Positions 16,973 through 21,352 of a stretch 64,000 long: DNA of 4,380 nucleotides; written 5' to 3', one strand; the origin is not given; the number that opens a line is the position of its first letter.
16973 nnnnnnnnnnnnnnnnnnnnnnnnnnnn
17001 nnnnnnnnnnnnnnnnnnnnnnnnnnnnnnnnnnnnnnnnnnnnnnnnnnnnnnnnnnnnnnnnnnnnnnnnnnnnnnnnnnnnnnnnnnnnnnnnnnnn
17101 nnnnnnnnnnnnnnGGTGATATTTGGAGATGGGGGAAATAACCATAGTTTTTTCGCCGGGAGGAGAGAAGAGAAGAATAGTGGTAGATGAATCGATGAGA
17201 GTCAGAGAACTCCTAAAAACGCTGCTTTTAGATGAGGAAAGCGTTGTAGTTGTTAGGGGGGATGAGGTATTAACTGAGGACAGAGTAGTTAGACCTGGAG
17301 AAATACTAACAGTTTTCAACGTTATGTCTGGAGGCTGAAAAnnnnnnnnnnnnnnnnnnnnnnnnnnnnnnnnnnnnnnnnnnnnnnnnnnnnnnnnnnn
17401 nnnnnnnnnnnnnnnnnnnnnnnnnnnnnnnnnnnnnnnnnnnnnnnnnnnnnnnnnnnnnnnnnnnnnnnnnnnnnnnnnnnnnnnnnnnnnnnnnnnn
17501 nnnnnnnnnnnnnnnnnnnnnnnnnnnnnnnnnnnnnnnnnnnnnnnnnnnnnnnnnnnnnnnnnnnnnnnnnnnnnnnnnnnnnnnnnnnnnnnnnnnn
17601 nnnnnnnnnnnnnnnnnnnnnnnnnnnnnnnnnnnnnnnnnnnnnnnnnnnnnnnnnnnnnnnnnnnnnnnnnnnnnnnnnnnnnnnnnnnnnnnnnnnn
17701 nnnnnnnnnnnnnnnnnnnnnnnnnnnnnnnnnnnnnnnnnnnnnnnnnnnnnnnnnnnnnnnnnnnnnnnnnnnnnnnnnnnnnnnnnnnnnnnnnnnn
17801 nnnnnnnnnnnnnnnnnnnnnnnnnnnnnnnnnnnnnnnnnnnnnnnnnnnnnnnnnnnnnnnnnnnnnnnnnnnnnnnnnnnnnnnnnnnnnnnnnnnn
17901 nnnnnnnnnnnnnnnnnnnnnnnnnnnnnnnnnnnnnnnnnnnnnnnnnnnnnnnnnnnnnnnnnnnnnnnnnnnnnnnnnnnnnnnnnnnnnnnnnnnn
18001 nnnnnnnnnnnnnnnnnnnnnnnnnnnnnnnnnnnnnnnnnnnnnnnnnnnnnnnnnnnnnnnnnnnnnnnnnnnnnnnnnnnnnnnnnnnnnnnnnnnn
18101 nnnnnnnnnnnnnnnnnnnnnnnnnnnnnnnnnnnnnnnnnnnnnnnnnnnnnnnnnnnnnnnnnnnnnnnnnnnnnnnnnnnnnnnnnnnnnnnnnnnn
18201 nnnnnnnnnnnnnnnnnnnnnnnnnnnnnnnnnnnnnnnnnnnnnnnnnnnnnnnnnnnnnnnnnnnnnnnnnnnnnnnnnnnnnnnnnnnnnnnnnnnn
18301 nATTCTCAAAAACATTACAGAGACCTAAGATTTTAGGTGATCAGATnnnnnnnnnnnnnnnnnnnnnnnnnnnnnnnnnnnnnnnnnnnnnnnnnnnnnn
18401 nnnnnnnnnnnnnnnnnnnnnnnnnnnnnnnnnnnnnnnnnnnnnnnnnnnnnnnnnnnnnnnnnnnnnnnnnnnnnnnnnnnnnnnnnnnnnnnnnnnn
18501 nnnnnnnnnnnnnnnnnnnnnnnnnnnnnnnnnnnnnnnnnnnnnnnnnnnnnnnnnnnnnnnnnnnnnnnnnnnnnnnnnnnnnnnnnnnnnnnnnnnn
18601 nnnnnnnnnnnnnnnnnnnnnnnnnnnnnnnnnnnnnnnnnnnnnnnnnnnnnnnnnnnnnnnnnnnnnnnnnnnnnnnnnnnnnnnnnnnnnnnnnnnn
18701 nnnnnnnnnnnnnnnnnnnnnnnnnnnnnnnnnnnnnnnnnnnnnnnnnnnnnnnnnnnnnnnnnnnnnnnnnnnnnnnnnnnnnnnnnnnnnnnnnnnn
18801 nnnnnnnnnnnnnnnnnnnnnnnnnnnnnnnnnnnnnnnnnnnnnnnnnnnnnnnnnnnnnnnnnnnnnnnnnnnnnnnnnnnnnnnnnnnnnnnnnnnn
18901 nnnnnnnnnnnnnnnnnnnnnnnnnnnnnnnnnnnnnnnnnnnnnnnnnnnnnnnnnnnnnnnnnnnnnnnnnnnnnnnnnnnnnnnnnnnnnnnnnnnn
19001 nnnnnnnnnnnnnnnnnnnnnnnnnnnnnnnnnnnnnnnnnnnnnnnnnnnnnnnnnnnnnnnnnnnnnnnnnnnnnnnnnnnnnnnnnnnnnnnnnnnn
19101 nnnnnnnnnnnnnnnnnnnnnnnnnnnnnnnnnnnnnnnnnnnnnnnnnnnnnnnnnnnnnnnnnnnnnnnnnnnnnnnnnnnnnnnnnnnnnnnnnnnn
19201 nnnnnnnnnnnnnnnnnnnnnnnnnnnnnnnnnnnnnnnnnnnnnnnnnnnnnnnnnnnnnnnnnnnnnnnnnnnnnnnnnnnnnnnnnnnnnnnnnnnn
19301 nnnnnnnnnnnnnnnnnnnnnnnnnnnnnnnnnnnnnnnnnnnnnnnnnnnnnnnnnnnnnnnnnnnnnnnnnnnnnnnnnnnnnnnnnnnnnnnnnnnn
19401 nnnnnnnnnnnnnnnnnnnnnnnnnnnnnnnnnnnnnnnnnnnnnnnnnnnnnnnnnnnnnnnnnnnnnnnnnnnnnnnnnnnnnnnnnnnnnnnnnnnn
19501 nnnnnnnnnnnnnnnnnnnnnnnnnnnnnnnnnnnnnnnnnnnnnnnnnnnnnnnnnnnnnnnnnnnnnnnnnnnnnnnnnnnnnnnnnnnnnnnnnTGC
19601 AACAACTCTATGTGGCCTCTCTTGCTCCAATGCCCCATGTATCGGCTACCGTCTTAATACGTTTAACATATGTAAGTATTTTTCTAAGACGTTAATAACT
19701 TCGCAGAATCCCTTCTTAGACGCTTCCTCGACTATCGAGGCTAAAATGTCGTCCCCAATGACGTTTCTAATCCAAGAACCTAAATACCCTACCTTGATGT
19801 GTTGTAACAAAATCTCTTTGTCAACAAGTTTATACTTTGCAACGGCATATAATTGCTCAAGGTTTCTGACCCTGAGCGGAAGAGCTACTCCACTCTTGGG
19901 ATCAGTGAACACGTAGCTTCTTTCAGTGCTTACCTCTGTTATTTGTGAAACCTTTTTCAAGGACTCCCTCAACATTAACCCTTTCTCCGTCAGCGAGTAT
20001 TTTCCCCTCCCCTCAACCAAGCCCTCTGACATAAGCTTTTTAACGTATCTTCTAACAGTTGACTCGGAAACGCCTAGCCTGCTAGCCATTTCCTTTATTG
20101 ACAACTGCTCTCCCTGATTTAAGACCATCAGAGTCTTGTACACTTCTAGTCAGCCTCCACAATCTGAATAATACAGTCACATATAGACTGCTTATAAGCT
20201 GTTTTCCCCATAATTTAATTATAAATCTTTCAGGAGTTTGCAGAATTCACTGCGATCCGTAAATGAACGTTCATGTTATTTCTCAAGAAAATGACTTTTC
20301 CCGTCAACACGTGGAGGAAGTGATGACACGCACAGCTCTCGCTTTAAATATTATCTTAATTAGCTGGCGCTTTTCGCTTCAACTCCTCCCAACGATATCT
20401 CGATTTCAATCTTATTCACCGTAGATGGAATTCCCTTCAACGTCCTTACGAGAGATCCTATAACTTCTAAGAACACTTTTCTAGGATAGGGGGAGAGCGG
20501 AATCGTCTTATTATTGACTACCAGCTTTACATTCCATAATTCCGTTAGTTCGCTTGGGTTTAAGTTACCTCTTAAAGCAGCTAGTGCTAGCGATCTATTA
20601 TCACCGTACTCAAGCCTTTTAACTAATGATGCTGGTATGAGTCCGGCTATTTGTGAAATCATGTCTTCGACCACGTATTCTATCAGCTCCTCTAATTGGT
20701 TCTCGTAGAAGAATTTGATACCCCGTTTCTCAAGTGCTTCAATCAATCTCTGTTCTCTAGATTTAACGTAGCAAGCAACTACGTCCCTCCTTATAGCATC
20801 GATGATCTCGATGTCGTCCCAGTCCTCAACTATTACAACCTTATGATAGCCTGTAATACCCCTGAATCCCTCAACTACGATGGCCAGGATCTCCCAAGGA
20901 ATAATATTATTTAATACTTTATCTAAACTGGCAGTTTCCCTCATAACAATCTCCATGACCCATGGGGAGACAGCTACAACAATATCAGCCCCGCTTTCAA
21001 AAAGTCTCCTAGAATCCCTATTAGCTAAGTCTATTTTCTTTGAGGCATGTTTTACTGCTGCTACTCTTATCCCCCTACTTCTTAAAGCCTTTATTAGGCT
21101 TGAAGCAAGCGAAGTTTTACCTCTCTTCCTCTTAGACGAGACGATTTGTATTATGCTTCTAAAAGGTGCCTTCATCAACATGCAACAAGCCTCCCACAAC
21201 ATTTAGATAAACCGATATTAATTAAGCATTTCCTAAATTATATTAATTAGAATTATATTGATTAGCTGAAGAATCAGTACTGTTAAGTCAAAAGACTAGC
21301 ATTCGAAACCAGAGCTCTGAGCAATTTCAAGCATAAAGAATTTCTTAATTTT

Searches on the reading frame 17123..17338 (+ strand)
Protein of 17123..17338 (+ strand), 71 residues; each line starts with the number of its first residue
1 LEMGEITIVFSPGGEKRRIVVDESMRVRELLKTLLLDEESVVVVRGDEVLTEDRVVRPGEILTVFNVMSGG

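Call 63: search_protein_families(library=ncbifam, proteins=[window:17123-17338:+], max_evalue=0.00001)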
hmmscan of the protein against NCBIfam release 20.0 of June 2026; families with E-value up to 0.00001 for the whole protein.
window:17123-17338:+ (71 aa): 1 family
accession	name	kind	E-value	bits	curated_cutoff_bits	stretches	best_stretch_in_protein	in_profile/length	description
NF005028.0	PRK06437.1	equivalog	6.1e-09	35.9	85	1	13-71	9-67/67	hypothetical protein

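Call 75: search_protein_families(library=pfam, proteins=[window:17123-17338:+], max_evalue=0.001)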
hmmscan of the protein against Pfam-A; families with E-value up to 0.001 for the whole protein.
window:17123-17338:+ (71 aa): 2 families
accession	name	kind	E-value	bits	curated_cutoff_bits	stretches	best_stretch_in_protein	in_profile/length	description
PF02597.26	ThiS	-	3.2e-05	24.8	22.5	1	16-71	13-76/76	ThiS family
PF21965.2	SAMP2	-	0.00019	22.2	27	1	13-61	9-57/63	Small archaeal modifier protein 2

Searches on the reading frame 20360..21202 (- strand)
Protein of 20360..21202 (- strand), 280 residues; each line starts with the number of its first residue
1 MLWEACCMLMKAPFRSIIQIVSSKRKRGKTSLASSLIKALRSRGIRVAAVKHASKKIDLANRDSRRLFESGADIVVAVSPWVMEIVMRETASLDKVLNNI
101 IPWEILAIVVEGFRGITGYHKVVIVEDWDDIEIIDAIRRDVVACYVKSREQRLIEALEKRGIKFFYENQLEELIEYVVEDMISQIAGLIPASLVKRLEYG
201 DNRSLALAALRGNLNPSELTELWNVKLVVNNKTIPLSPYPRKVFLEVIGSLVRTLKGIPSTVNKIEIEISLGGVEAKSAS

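Call 63: search_protein_families(library=ncbifam, proteins=[window:20360-21202:-], max_evalue=0.00001)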
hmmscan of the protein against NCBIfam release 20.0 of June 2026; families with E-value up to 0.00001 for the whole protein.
window:20360-21202:- (280 aa): 11 families
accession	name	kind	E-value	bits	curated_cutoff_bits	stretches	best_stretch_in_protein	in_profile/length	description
TIGR00176.1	mobB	equivalog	9.6e-21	74.4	76.2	1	17-135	1-119/155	molybdopterin-guanine dinucleotide biosynthesis protein B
NF011062.0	PRK14494.1-1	equivalog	6.9e-16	58.5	323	1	18-137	4-120/231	putative molybdopterin-guanine dinucleotide biosynthesis protein MobB/FeS domain-containing protein protein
NF011056.0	PRK14489.1-1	equivalog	1.5e-15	57.2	379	1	20-140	207-329/363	bifunctional molybdenum cofactor guanylyltransferase MobA/molybdopterin-guanine dinucleotide biosynthesis adaptor protein MobB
NF011065.0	PRK14494.1-4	equivalog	8e-12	45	287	1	18-261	13-236/244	putative molybdopterin-guanine dinucleotide biosynthesis protein MobB/FeS domain-containing protein protein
NF011063.0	PRK14494.1-2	equivalog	1.5e-11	44.4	258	1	17-117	3-102/227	putative molybdopterin-guanine dinucleotide biosynthesis protein MobB/FeS domain-containing protein protein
NF011061.0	PRK14493.1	equivalog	4.7e-10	39.5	215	1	18-189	4-162/274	molybdopterin synthase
NF011060.0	PRK14491.1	equivalog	2.2e-09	36.3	532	1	26-122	21-122/598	bifunctional molybdopterin-guanine dinucleotide biosynthesis adaptor protein MobB/molybdopterin molybdotransferase MoeA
NF011059.0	PRK14490.1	equivalog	4.7e-09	35.8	354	1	26-186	21-177/374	bifunctional molybdenum cofactor guanylyltransferase MobA/molybdopterin-guanine dinucleotide biosynthesis adaptor protein MobB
NF011057.0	PRK14489.1-2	subfamily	4.1e-07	29.6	541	1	26-114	212-305/363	bifunctional molybdenum cofactor guanylyltransferase MobA/molybdopterin-guanine dinucleotide biosynthesis adaptor protein MobB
NF008021.0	PRK10751.1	equivalog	5.5e-07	29.8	204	1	27-143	17-139/174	molybdopterin-guanine dinucleotide biosynthesis protein MobB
NF011064.0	PRK14494.1-3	equivalog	9.1e-06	25.2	418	0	25-135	10-115/244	putative molybdopterin-guanine dinucleotide biosynthesis protein MobB/FeS domain-containing protein protein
